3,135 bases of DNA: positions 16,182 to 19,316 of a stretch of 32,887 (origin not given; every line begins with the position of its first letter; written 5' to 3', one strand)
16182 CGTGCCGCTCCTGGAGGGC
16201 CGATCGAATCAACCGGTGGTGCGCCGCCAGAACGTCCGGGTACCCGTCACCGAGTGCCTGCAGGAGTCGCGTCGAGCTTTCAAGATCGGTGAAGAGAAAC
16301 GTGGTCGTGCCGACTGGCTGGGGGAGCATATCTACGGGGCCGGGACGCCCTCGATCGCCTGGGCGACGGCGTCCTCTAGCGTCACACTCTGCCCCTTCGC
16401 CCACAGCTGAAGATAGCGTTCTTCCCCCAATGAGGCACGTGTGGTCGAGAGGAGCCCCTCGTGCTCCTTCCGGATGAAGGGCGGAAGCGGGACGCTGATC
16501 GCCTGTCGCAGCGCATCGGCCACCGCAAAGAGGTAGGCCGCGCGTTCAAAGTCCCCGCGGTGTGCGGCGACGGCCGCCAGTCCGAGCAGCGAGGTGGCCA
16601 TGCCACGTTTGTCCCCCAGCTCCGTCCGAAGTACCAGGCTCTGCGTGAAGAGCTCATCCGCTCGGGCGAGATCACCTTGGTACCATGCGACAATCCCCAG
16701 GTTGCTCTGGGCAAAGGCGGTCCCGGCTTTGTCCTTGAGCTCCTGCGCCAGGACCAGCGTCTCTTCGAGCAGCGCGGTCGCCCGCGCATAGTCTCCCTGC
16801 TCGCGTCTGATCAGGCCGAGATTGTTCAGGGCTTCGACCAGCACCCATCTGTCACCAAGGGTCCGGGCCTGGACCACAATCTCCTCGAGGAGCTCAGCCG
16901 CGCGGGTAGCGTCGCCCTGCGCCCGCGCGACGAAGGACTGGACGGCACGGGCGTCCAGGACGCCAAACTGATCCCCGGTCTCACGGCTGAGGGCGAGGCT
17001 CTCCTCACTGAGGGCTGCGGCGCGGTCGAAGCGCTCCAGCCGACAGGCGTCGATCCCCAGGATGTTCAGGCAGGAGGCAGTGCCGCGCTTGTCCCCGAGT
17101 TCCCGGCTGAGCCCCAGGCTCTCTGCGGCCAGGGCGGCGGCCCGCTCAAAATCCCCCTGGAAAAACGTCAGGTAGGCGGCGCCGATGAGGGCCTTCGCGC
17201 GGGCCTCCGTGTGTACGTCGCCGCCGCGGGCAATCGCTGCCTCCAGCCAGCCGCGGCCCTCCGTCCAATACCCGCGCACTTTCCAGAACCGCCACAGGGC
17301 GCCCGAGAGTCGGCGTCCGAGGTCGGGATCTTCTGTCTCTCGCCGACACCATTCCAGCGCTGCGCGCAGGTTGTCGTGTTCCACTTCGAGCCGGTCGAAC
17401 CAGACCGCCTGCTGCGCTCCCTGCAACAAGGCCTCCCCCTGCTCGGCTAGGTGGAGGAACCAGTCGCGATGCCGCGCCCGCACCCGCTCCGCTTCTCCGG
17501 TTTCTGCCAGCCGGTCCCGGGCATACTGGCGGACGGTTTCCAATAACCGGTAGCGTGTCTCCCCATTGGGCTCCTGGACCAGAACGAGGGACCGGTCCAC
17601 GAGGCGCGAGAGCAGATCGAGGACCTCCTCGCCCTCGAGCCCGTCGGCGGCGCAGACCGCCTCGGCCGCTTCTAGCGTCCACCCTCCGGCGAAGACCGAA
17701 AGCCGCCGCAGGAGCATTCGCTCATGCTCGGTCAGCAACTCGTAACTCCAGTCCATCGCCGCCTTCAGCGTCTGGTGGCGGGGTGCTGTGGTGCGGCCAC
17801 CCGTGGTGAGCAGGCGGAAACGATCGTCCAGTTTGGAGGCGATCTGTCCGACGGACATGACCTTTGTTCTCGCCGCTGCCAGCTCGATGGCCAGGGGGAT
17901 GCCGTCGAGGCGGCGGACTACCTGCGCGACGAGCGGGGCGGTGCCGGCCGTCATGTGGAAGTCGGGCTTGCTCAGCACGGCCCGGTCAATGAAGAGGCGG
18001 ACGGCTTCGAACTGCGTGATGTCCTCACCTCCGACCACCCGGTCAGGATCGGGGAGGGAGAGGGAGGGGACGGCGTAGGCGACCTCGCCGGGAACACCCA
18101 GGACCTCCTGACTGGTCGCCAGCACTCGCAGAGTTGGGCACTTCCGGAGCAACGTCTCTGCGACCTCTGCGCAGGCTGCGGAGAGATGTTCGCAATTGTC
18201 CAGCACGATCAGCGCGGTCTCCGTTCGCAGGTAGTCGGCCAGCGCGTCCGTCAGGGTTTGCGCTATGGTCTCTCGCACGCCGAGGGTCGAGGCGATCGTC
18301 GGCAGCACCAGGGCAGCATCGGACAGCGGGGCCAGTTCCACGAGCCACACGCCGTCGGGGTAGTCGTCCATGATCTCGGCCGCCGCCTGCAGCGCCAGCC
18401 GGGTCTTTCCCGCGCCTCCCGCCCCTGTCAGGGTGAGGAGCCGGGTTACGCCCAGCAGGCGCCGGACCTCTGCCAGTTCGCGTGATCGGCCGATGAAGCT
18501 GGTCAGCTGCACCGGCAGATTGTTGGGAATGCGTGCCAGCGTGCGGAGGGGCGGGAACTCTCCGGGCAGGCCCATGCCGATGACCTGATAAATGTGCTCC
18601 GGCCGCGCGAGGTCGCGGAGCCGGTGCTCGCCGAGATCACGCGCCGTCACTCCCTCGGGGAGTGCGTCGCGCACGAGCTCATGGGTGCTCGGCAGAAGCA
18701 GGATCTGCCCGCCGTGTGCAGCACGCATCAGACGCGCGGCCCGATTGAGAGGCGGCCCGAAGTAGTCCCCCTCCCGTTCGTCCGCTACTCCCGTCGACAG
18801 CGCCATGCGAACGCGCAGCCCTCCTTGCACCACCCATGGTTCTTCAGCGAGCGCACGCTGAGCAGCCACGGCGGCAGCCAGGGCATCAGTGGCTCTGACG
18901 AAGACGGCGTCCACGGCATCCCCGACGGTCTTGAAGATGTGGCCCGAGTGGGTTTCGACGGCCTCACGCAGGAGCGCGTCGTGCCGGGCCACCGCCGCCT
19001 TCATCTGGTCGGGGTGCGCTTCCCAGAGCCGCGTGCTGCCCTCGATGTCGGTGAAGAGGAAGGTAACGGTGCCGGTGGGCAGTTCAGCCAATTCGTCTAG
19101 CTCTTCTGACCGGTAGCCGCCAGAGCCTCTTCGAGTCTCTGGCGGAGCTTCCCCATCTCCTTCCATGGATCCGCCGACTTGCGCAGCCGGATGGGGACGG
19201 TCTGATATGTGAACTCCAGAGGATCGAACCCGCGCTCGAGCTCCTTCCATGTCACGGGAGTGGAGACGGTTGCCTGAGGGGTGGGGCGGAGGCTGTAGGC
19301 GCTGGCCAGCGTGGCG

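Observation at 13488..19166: Tandem cyclase-STAND NTPase-TPR paralogues lacking any DNA-binding domain: a candidate signalling or defence-like module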

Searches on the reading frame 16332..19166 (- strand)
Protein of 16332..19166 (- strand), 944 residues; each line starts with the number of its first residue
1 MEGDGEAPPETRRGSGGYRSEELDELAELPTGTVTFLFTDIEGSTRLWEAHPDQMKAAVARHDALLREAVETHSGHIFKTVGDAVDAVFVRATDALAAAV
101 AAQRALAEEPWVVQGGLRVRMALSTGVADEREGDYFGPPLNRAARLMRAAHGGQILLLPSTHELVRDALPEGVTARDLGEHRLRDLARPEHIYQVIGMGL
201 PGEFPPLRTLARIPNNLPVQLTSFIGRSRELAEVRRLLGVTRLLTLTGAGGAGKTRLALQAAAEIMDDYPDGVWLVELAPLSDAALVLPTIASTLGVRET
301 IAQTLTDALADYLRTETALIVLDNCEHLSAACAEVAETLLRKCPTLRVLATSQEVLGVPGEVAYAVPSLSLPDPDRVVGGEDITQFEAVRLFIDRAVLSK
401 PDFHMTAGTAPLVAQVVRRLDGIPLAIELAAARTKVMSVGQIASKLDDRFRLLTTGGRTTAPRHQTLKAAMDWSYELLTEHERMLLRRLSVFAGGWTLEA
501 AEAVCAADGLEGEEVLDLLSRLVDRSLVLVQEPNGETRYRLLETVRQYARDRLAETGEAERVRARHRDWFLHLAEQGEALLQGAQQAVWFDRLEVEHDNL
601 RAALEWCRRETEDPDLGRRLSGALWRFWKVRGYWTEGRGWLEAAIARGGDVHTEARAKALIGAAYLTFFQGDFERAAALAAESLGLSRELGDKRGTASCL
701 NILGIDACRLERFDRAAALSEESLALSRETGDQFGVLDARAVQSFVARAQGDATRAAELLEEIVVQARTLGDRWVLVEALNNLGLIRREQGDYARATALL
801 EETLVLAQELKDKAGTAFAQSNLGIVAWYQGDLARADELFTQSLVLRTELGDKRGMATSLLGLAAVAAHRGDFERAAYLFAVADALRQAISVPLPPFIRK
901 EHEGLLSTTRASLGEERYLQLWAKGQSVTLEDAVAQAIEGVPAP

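Call 9: search_protein_families(library=pfam, proteins=[window:16332-19166:-], max_evalue=0.01)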
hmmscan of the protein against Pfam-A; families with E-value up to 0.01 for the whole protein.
window:16332-19166:- (944 aa): 12 families
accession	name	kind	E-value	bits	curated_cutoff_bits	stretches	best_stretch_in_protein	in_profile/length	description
PF13424.12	TPR_12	-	9.1e-29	99.9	30.1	4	778-844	4-72/77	Tetratricopeptide repeat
PF13374.12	TPR_10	-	1.6e-13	50.6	27.5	2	778-809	3-34/42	Tetratricopeptide repeat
PF00211.25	Guanylate_cyc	-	9.4e-10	38.8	21.9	1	30-184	5-171/183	Adenylate and Guanylate cyclase catalytic domain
PF13401.12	AAA_22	-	1.1e-09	39.1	27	1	242-341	6-109/130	AAA domain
PF07719.23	TPR_2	-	1.6e-08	34.5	27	1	778-807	2-31/34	Tetratricopeptide repeat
PF13176.12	TPR_7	-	4.1e-08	33.1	27.9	1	779-813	1-35/36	Tetratricopeptide repeat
PF17874.7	TPR_MalT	-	6.2e-08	32.7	45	1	710-887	14-191/336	MalT-like TPR region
PF00515.34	TPR_1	-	3.2e-05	24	27.8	0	778-806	2-30/34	Tetratricopeptide repeat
PF00931.28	NB-ARC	-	6.8e-05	22.7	23.5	1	243-324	20-108/248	NB-ARC domain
PF13191.12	AAA_16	-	0.00027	21.9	32.6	1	224-322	2-103/167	AAA ATPase domain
PF13432.12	TPR_16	-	0.00077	20.3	32.7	1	823-884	3-58/65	Tetratricopeptide repeat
PF13481.12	AAA_25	-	0.0073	16.4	27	1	237-307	29-97/195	AAA domain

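Call 10: search_protein_families(library=padloc, proteins=[window:16332-19166:-], max_evalue=0.01)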
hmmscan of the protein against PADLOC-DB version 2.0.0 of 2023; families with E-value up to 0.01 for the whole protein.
window:16332-19166:- (944 aa): 6 families
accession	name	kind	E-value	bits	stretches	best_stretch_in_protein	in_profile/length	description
PDLC01169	TPR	-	1.3e-14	52.3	2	821-883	113-175/252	TPR repeats containing protein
PDLC02367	PycC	-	4.2e-06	24.4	1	34-103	44-114/226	-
PDLC00766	PycC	-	0.00032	18.2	1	34-103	44-114/232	Pycsar cyclase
PDLC00764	PycC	-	0.00034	17.6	1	22-100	83-166/449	Pycsar cyclase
PDLC02370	PycC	-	0.00056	17.4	1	32-100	80-149/340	-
PDLC00761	PycC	-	0.0031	14.4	1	37-99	109-176/438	Pycsar cyclase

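Call 11: search_protein_families(library=ncbifam, proteins=[window:16332-19166:-], max_evalue=0.01)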
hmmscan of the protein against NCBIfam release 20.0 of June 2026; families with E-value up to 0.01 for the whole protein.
window:16332-19166:- (944 aa): 8 families
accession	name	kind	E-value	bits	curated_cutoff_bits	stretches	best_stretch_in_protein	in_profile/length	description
NF041717.1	HaaA_phane_TPR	equivalog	3.7e-38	131.2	1125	2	590-881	485-776/882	cyclophane-containing RiPP biosynthesis TPR protein HaaT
NF040586.1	FxSxx_TPR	equivalog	5.9e-24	84.6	300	1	218-879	2-662/830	FxSxx-COOH system tetratricopeptide repeat protein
NF053617.1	SARPRegAfsRStmc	equivalog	5.6e-19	67.6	1430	2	643-880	724-959/986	SARP-family global regulator AfsR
NF058673.1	LipAdnlyCyLipJMY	equivalog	8.5e-09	34.6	800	1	34-186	296-440/449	bifunctional lipase/adenylate cyclase LipJ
NF053520.1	HK_Porph_FimS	equivalog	2e-08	33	600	1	711-869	58-216/618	sensor histidine kinase FimS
NF002725.1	PRK02603.1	equivalog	0.00078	19.5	143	1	784-892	42-149/173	photosystem I assembly protein Ycf3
TIGR02521.1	type_IV_pilW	equivalog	0.0023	17.5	154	1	778-881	100-193/234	type IV pilus biogenesis/stability protein PilW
NF033758.1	gliding_GltE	equivalog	0.0092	15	225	0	776-879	85-176/411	adventurous gliding motility TPR repeat lipoprotein GltE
